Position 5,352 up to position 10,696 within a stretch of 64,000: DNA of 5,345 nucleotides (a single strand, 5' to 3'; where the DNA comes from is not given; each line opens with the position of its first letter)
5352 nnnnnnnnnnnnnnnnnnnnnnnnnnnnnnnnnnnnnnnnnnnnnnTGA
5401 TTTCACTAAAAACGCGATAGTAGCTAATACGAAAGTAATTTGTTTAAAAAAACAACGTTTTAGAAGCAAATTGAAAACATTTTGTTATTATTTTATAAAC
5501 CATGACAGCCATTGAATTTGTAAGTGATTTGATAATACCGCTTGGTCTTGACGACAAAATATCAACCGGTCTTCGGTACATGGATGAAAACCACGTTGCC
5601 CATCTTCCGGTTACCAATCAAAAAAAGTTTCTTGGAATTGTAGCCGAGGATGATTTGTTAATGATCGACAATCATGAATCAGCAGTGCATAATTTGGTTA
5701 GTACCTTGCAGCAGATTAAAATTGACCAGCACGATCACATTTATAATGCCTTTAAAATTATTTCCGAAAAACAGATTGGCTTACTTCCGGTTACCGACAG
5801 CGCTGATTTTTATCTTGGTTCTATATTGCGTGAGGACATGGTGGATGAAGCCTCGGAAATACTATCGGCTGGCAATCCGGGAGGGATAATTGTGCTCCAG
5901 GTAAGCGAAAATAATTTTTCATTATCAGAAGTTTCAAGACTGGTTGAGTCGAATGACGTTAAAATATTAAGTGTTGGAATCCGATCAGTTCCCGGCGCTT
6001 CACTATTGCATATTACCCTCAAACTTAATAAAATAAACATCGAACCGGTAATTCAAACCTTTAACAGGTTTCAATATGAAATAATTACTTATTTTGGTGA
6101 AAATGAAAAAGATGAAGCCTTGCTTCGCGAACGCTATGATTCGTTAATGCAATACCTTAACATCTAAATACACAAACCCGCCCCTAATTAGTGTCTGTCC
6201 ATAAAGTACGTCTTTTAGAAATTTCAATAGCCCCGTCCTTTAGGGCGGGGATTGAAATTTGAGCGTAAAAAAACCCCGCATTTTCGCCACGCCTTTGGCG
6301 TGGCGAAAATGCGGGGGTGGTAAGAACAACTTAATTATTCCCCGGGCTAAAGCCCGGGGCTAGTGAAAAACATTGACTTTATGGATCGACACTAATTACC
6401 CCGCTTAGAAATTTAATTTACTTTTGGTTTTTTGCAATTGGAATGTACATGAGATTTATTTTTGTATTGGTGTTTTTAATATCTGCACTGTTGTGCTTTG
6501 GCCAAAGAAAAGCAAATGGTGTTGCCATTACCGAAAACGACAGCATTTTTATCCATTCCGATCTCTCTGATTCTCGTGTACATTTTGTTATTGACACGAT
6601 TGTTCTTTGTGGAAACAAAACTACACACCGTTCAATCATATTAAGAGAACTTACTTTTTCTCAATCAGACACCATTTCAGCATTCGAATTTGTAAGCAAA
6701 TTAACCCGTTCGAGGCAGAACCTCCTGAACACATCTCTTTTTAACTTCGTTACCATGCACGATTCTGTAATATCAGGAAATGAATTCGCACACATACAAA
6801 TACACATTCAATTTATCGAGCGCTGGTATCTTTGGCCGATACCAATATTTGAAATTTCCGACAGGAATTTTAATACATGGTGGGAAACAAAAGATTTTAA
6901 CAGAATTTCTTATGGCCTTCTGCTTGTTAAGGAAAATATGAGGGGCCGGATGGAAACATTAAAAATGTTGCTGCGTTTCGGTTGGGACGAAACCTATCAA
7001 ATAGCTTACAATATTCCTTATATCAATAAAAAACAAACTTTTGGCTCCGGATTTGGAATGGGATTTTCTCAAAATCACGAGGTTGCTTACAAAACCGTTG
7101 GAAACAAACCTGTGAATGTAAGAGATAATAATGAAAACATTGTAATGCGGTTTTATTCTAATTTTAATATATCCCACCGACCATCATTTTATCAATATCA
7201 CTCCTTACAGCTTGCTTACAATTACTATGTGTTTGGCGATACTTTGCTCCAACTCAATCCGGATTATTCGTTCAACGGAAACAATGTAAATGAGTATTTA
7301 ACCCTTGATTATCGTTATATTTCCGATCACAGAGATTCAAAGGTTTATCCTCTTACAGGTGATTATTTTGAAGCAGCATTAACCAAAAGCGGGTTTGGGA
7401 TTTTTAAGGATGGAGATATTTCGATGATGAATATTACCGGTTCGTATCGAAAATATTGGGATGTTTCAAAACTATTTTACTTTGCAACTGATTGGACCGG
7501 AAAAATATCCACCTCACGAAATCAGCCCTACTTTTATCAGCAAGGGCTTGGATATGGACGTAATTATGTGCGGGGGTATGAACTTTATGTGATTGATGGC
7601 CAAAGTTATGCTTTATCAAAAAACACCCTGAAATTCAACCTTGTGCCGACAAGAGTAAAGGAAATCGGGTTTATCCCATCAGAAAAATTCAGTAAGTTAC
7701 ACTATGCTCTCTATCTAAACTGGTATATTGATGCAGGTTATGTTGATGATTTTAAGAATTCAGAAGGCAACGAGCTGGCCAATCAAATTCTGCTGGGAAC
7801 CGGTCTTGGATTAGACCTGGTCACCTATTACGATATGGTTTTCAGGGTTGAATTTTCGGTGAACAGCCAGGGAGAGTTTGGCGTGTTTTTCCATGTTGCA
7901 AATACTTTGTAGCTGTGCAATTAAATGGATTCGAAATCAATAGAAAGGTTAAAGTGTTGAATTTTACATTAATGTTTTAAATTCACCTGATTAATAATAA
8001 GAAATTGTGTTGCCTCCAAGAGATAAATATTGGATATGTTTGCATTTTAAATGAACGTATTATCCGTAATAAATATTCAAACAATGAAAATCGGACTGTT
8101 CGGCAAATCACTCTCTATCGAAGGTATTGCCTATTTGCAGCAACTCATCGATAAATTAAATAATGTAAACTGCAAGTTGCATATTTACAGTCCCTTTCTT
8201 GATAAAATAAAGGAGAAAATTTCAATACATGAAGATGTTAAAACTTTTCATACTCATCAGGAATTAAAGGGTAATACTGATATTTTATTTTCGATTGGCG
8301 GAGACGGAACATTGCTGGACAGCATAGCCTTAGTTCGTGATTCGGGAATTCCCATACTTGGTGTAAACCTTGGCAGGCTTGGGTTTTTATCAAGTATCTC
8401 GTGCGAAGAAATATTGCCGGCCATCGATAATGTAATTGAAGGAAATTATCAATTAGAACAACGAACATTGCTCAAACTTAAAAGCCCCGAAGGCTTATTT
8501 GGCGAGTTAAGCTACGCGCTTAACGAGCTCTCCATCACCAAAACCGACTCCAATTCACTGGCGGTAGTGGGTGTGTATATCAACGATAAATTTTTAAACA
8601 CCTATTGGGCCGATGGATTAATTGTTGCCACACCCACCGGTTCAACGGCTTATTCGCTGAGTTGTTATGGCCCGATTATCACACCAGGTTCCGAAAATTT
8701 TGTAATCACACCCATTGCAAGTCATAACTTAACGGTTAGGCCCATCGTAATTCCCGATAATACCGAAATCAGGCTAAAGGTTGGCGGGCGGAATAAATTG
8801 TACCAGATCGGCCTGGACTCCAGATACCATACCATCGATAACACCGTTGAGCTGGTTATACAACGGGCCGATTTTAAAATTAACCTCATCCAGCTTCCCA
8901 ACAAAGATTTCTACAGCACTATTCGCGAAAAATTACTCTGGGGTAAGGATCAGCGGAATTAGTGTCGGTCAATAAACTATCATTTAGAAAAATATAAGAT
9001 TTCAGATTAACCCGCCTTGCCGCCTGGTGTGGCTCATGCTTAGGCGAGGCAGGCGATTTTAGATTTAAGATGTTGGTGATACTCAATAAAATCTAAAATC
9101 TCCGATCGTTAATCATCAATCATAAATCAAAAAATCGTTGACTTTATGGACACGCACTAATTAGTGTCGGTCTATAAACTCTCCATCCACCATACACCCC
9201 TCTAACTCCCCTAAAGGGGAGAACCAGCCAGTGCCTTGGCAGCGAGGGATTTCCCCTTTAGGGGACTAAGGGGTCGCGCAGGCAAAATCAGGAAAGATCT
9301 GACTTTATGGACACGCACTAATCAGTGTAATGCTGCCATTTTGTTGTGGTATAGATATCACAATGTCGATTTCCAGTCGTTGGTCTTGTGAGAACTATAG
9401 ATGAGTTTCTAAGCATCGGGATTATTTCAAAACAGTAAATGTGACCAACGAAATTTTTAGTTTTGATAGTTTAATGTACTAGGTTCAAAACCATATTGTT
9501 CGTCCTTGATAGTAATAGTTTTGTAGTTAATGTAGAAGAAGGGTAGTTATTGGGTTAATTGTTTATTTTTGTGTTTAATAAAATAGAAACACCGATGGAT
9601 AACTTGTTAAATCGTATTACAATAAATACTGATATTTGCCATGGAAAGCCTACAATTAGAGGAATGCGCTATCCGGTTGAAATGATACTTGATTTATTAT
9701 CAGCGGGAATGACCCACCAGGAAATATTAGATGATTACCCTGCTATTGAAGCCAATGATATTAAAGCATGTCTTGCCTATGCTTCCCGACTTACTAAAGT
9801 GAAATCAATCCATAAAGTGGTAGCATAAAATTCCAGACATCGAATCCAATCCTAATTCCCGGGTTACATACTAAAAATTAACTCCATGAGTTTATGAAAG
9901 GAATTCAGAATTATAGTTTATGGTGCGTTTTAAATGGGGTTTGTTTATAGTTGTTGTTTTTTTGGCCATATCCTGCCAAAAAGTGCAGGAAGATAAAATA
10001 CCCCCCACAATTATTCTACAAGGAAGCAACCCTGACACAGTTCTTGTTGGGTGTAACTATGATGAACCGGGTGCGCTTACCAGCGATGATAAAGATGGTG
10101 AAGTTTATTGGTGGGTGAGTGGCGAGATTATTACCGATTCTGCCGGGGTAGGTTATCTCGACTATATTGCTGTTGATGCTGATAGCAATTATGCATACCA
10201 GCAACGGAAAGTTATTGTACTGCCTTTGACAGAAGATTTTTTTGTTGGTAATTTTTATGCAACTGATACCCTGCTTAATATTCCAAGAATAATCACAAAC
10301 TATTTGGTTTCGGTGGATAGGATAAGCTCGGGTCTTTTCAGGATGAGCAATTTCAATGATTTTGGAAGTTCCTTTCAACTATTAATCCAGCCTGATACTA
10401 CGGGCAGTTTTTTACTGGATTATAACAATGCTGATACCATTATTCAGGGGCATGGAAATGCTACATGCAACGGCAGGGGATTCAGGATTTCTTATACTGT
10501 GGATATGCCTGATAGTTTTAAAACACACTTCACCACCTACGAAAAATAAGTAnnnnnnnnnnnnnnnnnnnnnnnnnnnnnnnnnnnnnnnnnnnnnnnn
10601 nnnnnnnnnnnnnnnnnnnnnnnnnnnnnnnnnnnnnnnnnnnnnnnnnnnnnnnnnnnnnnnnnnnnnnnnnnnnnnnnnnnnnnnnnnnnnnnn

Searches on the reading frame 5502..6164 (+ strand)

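Call 88: search_protein_families(library=pfam, proteins=[window:5502-6164:+], max_evalue=0.00001)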
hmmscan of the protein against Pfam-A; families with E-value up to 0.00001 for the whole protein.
window:5502-6164:+ (221 aa): 1 family
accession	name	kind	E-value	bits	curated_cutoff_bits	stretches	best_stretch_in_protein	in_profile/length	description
PF00571.33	CBS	-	2.5e-10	41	24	0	12-54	10-53/57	CBS domain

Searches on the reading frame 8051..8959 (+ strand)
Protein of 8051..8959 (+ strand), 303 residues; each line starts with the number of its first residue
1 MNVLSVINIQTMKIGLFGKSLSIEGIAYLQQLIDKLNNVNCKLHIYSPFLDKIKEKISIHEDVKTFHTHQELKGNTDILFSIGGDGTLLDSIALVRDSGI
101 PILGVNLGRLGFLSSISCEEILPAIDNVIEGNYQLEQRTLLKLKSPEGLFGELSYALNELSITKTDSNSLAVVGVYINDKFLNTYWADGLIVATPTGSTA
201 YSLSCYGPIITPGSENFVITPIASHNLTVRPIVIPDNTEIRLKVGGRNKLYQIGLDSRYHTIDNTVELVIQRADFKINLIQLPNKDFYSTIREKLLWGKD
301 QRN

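Call 88: search_protein_families(library=pfam, proteins=[window:8051-8959:+], max_evalue=0.00001)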
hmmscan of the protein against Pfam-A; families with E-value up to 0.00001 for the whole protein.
window:8051-8959:+ (303 aa): 2 families
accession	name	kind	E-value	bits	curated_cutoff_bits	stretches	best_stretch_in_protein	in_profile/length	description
PF20143.4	NAD_kinase_C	-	1.2e-25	90.2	23.7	1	157-281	1-125/126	ATP-NAD kinase C-terminal domain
PF01513.26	NAD_kinase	-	3.9e-14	53.5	25.5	1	67-133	64-130/130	ATP-NAD kinase N-terminal domain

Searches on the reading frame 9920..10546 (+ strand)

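Call 88: search_protein_families(library=pfam, proteins=[window:9920-10546:+], max_evalue=0.00001)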
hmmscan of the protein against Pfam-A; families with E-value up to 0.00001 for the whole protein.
window:9920-10546:+ (209 aa): 1 family
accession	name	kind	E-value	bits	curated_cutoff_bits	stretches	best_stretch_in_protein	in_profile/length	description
PF16403.11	Bact_surface_Ig-like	-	2e-07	31.4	27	1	32-100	2-71/71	Bacterial surface protein, Ig-like domain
